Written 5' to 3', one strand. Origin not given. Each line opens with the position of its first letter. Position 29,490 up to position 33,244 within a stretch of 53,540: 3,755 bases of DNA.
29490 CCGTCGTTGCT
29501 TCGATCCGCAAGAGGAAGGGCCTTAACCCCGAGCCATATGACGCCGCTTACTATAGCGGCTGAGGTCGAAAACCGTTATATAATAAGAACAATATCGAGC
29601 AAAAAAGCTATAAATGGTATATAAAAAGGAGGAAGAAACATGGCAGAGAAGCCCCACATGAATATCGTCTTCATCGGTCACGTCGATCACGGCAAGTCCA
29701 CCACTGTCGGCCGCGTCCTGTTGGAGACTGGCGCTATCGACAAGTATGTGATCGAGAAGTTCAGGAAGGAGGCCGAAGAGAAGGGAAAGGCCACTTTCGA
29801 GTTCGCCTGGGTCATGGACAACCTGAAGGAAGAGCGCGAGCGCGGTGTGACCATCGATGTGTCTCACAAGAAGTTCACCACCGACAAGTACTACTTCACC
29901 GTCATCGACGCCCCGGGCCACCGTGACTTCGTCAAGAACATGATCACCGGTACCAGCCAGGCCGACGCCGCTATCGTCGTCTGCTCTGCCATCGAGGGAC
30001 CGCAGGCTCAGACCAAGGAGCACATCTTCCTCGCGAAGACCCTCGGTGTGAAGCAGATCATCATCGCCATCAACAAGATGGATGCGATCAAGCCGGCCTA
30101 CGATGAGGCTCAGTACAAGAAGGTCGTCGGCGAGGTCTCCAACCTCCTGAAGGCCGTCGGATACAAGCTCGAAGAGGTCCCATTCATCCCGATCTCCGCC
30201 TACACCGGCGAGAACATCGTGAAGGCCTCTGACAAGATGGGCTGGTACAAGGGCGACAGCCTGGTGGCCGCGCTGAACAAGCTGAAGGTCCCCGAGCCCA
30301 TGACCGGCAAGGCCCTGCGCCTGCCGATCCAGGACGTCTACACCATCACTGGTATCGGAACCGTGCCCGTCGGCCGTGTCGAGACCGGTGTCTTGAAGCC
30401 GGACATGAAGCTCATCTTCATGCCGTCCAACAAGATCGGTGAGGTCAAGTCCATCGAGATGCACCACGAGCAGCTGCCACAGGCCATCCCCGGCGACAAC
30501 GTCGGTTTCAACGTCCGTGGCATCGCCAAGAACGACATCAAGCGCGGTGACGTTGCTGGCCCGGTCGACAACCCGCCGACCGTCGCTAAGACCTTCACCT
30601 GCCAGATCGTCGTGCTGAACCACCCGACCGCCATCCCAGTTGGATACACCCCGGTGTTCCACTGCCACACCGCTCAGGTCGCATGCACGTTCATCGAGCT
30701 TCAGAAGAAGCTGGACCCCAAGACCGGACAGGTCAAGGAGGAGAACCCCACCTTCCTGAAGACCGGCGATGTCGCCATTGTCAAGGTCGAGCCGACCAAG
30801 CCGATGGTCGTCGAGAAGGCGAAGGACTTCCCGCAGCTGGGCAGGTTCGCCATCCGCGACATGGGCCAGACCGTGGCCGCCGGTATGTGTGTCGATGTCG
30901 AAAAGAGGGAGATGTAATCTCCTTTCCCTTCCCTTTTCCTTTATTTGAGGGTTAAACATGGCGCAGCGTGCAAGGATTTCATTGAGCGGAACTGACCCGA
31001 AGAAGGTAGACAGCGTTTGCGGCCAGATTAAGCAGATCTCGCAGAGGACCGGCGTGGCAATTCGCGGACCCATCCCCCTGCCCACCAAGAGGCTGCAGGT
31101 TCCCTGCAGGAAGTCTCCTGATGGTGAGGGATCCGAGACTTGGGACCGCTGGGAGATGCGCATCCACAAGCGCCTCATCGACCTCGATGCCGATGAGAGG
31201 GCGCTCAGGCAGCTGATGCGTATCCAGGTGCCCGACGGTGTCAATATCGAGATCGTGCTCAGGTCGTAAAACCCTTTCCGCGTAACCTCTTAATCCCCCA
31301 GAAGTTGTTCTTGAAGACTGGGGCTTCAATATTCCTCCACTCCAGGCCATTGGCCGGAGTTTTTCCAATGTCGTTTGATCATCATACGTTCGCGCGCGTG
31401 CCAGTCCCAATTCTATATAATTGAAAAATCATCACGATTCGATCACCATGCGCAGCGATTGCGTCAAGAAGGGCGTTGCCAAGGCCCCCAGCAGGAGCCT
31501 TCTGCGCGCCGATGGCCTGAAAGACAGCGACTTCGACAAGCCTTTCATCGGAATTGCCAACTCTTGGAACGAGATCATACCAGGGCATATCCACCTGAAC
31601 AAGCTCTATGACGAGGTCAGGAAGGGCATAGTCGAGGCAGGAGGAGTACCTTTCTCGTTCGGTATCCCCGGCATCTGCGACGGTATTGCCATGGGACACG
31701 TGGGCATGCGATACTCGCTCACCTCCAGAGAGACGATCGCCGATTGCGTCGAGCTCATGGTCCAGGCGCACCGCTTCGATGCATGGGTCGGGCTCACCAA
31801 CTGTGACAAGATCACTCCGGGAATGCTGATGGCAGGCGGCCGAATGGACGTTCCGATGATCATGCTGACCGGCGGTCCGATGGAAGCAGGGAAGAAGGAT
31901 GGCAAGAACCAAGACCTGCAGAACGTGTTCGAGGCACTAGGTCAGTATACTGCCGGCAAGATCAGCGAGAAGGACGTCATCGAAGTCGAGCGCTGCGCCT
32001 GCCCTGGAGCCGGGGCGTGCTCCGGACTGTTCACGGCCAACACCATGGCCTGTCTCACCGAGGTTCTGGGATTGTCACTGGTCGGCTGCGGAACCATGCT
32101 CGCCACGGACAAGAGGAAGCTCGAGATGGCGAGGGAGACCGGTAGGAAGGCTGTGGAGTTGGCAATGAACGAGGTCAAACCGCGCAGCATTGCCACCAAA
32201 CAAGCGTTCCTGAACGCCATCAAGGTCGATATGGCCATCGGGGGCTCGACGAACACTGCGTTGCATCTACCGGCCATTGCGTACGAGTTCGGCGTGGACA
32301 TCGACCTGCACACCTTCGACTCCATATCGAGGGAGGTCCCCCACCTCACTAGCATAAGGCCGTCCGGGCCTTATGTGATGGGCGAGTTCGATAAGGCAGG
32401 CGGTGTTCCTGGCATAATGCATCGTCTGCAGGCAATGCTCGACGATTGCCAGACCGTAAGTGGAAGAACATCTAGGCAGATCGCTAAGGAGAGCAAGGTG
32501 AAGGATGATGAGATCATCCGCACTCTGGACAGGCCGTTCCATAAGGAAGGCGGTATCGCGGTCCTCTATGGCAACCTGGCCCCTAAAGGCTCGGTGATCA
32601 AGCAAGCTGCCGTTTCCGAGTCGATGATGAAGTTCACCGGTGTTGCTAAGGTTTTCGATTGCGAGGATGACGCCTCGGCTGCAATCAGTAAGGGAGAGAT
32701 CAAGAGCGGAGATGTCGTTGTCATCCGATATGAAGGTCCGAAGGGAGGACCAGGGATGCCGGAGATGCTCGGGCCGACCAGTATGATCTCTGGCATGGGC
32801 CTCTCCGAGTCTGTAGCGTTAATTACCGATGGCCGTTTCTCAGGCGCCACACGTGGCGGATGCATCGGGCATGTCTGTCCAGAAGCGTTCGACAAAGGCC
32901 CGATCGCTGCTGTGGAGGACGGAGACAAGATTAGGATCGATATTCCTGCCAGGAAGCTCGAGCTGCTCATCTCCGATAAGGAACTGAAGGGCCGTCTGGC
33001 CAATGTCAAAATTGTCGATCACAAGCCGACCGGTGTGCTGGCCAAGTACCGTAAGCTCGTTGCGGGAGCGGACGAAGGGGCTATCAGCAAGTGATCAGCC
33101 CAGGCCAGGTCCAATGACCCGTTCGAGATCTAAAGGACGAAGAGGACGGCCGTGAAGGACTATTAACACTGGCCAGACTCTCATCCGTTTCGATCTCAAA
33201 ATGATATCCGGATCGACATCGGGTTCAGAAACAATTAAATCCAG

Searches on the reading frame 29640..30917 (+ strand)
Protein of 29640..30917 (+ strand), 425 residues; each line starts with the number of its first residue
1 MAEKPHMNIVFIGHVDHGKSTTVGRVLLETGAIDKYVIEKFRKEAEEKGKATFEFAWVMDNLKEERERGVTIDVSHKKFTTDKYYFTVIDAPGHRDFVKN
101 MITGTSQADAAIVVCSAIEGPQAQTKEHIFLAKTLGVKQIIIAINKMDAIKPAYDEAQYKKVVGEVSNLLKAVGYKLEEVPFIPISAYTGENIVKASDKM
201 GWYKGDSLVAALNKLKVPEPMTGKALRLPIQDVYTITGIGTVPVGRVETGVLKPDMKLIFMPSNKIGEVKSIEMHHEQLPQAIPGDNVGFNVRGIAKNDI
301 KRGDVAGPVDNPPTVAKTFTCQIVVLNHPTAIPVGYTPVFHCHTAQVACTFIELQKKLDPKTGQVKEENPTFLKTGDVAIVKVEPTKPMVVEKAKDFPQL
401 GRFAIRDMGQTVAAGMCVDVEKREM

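Call 38: search_protein_families(library=pfam, proteins=[window:29640-30917:+], max_evalue=0.00001)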
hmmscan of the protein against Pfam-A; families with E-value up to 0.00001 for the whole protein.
window:29640-30917:+ (425 aa): 5 families
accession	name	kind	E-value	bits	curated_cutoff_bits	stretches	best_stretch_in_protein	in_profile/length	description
PF00009.33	GTP_EFTU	-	9.6e-61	205.1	26.5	1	4-194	1-176/188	Elongation factor Tu GTP binding domain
PF22594.2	GTP-eEF1A_C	-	1.9e-39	134.5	27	1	319-417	2-100/101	GTP-eEF1A C-terminal domain-like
PF03143.23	GTP_EFTU_D3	-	1.4e-30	106.2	27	1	313-420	2-105/106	Elongation factor Tu C-terminal domain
PF03144.31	GTP_EFTU_D2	-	9.7e-21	74.4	30.3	1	240-305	1-71/73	Elongation factor Tu domain 2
PF14578.12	GTP_EFTU_D4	-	1.5e-07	31.6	23.8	1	244-305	21-84/86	Elongation factor Tu domain 4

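Call 40: find_encoding_contigs(protein=window:29640-30917:+, flank=2000, max_places=3)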
Protein window:29640-30917:+ (425 aa): no gene with exactly this product is on record in the collection.

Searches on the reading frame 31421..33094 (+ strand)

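Call 38: search_protein_families(library=pfam, proteins=[window:31421-33094:+], max_evalue=0.00001)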
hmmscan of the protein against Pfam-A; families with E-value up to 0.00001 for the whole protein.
window:31421-33094:+ (557 aa): 2 families
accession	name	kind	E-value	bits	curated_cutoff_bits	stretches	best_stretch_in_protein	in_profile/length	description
PF00920.27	ILVD_EDD_N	-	3.4e-130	434.3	27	1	40-352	1-314/316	Dihydroxy-acid/6-phosphogluconate dehydratase N-terminal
PF24877.1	ILV_EDD_C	-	3.3e-78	261.9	27.7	1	364-554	1-191/191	Dihydroxy-acid/6-phosphogluconate dehydratase C-terminal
